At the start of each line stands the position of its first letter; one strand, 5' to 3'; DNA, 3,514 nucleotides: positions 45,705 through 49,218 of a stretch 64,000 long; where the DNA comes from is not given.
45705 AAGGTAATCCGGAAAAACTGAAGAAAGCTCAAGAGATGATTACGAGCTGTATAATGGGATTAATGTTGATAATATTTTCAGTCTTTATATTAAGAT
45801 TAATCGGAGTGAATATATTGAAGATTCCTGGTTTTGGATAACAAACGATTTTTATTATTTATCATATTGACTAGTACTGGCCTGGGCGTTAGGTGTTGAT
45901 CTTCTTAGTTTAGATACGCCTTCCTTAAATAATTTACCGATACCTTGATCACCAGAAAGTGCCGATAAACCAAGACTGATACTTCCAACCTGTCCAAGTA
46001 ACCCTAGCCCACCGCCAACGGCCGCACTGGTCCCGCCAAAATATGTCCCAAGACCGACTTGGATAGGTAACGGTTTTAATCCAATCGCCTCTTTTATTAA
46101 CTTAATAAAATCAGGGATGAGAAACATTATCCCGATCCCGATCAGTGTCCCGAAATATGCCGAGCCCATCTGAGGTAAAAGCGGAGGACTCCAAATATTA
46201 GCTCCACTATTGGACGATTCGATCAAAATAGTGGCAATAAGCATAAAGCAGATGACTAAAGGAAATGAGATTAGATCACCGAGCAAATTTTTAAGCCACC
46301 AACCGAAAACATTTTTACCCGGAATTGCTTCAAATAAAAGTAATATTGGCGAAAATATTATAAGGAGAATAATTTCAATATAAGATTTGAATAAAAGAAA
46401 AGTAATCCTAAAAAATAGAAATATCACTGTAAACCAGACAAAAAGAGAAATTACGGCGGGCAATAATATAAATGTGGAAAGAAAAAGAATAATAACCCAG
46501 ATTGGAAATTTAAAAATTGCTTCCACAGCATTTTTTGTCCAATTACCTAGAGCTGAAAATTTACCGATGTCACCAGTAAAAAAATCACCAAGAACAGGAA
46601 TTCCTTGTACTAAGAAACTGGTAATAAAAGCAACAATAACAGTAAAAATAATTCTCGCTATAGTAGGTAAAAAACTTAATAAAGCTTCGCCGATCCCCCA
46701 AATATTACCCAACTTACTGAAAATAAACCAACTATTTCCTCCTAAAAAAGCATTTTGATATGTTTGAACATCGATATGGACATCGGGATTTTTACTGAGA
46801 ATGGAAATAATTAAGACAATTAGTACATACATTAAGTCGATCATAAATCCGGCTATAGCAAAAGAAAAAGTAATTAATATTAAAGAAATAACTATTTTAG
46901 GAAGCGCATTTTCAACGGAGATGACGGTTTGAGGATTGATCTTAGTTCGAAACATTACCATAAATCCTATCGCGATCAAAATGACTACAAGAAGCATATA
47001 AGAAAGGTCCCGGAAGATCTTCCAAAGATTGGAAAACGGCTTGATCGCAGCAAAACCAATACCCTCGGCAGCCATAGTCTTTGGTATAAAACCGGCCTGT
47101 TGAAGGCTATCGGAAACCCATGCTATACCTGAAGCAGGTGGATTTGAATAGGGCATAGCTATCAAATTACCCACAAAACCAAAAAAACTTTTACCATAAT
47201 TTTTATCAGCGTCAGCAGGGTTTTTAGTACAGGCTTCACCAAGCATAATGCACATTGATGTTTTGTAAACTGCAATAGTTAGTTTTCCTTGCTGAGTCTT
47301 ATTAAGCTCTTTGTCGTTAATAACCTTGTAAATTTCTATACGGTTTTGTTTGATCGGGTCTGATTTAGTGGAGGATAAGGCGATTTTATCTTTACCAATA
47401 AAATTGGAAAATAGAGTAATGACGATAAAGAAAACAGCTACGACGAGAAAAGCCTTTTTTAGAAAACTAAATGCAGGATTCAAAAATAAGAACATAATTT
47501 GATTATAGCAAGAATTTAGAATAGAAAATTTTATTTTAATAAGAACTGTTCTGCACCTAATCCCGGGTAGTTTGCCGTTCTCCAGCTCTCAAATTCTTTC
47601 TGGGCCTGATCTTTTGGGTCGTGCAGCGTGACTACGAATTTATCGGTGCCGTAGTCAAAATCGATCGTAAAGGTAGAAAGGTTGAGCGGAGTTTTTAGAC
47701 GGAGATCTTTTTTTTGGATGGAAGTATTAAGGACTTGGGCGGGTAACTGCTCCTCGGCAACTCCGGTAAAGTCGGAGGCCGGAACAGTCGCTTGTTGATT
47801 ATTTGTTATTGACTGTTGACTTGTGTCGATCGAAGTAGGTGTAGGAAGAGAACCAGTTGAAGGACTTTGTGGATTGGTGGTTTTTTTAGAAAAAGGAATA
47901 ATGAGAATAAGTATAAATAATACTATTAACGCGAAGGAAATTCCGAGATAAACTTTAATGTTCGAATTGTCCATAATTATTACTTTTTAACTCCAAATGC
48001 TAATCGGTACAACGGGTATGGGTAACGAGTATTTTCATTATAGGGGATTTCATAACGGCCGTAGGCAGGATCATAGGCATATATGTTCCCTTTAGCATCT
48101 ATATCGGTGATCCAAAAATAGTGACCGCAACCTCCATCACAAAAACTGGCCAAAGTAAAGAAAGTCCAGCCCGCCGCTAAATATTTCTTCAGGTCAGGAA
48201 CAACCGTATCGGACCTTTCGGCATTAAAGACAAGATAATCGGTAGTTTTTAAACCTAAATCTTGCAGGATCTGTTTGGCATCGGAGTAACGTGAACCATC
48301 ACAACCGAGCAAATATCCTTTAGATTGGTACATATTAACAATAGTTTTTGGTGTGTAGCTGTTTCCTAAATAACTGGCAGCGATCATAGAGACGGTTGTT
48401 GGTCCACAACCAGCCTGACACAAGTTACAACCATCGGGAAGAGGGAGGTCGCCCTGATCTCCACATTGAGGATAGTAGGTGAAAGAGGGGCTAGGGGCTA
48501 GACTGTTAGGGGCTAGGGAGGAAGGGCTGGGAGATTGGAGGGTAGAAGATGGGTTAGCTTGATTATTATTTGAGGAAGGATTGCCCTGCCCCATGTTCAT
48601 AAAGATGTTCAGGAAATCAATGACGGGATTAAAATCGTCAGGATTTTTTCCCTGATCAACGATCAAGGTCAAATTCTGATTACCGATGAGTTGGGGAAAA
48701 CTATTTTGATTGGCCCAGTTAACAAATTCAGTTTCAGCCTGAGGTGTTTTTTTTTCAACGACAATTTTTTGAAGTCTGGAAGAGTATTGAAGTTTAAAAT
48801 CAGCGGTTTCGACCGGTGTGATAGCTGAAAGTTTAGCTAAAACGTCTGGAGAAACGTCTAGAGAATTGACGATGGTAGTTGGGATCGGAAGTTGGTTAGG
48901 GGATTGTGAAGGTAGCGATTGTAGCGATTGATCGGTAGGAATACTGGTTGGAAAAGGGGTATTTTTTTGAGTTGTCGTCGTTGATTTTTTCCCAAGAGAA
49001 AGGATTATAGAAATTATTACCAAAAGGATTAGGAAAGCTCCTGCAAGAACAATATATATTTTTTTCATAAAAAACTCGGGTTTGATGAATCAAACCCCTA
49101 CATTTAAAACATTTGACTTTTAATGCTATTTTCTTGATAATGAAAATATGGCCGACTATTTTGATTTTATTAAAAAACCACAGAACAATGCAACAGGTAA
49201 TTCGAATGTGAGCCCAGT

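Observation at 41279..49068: Cell-surface cluster: giant orphan, Cys-rich pilin fusion, polytopic membrane protein and C39-like peptidase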

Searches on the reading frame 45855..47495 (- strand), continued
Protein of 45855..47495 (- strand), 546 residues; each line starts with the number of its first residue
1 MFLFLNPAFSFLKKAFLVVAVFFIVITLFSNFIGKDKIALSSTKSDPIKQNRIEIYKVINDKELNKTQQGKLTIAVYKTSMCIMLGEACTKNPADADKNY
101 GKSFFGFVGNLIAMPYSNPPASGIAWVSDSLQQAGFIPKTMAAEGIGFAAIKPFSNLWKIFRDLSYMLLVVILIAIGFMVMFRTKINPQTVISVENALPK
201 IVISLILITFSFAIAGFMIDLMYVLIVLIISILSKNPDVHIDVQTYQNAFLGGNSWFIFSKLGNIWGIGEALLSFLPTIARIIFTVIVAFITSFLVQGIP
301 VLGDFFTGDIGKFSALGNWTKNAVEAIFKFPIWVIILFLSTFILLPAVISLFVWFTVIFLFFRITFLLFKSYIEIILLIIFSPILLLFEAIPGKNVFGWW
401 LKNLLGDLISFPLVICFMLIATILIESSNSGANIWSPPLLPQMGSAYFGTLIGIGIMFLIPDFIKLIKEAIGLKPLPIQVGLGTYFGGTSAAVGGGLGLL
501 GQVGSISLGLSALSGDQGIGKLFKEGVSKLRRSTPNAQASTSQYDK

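Call 90: find_encoding_contigs(protein=P0320, flank=10000, max_places=2)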
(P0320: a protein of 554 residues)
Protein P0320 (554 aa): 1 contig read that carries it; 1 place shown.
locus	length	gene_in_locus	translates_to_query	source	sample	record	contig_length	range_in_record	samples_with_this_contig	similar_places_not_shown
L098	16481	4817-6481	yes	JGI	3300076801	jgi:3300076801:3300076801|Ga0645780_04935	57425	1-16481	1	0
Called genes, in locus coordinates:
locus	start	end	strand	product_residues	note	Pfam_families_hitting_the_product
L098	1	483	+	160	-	?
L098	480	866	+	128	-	PF04892:VanZ-LLP1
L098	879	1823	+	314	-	PF00188:CAP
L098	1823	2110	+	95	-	-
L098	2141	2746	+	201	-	PF00483:NTP_transferase, PF12804:NTP_transf_3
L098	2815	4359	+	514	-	-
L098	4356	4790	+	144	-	-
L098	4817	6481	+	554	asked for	-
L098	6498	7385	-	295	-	PF18895:T4SS_pilin (weak)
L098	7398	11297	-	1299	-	-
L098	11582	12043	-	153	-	PF13083:KH_KhpA-B (weak), PF01424:R3H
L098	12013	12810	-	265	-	PF02096:60KD_IMP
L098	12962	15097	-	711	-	PF00133:tRNA-synt_1, PF09334:tRNA-synt_1g (weak), PF13603:tRNA-synt_1_2, PF09334:tRNA-synt_1g, PF08264:Anticodon_1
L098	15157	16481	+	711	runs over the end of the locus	PF10060:DUF2298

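Call 98: search_protein_families(library=phrogs, proteins=[window:45855-47495:-], max_evalue=0.1)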
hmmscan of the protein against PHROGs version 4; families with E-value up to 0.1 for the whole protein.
window:45855-47495:- (546 aa): 0 families

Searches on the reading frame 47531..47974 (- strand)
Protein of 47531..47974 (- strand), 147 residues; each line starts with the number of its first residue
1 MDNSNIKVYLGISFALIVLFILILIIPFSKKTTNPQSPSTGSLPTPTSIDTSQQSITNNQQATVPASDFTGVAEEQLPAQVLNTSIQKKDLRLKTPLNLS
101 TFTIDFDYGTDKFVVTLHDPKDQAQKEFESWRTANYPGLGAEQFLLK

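Call 5: search_protein_families(library=pfam, proteins=[window:47531-47974:-], max_evalue=0.1)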
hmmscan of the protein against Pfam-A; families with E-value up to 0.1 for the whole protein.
window:47531-47974:- (147 aa): 2 families
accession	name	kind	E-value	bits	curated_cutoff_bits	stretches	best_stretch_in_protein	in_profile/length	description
PF21827.1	New_glue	-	0.043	14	31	1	16-72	5-61/94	New glue protein family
PF04277.18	OAD_gamma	-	0.048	14.8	27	1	10-55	9-54/76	Oxaloacetate decarboxylase, gamma chain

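Call 8: search_protein_families(library=ncbifam, proteins=[window:47531-47974:-], max_evalue=1)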
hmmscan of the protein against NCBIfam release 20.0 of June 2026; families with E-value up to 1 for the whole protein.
window:47531-47974:- (147 aa): 1 family
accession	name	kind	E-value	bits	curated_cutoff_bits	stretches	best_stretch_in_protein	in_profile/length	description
NF038340.1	SAR2788_fam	subfamily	0.056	13.2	50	1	15-103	6-88/177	SAR2788 family putative toxin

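Call 98: search_protein_families(library=phrogs, proteins=[window:47531-47974:-], max_evalue=0.1)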
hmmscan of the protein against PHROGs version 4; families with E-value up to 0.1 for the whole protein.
window:47531-47974:- (147 aa): 0 families

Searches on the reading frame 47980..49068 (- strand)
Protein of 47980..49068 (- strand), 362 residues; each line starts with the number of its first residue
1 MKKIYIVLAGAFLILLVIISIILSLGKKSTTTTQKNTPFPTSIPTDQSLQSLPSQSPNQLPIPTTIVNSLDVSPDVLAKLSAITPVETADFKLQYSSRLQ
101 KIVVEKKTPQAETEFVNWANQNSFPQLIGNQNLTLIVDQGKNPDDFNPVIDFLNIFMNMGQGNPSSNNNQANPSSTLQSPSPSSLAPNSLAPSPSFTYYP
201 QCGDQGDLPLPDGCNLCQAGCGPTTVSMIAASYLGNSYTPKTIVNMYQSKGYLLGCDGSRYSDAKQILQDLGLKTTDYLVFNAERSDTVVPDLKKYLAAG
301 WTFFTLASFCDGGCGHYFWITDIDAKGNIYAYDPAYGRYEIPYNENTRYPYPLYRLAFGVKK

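Call 5: search_protein_families(library=pfam, proteins=[window:47980-49068:-], max_evalue=0.1)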
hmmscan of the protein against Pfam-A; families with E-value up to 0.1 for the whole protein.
window:47980-49068:- (362 aa): 2 families
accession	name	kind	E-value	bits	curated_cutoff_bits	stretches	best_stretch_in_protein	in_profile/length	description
PF13529.12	Peptidase_C39_2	-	1e-05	26.5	24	1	196-335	3-143/143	Peptidase_C39 like family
PF03412.21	Peptidase_C39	-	0.012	15.9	22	1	220-344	12-115/133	Peptidase C39 family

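Call 8: search_protein_families(library=ncbifam, proteins=[window:47980-49068:-], max_evalue=1)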
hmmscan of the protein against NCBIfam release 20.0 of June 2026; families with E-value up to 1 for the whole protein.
window:47980-49068:- (362 aa): 0 families

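Call 18: search_solved_structures(query=window:47980-49068:-, max_evalue=1, show_alignments=2)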
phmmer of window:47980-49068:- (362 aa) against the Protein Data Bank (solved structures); distinct sequences matched with E-value up to 1: 3.
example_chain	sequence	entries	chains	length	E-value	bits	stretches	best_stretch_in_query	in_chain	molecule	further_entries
7muc_AF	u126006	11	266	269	0.00083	21.7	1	5-87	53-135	DotF | IcmG (DotF)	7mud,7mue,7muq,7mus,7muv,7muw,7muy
4y5j_A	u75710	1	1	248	0.51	12.5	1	91-152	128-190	MINI SPINDLES TOG3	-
5ztp_A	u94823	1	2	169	0.86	11.8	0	189-232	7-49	carbonic anhydrase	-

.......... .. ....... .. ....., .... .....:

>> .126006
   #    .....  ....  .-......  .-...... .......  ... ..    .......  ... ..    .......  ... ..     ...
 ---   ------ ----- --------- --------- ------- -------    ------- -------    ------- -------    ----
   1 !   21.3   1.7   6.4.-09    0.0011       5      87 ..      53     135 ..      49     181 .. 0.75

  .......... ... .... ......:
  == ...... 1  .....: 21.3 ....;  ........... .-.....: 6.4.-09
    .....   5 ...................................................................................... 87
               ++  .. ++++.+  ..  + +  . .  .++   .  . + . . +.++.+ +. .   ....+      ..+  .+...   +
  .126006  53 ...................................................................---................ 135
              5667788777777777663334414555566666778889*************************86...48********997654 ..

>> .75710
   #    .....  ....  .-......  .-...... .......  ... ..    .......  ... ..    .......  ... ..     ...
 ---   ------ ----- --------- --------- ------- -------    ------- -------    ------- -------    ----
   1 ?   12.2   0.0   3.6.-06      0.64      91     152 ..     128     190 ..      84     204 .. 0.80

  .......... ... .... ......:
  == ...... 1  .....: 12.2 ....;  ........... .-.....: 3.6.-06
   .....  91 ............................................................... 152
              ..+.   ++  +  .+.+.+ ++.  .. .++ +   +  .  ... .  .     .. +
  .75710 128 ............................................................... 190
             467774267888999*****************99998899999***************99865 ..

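Call 98: search_protein_families(library=phrogs, proteins=[window:47980-49068:-], max_evalue=0.1)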
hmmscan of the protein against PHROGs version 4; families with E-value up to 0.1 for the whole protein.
window:47980-49068:- (362 aa): 0 families
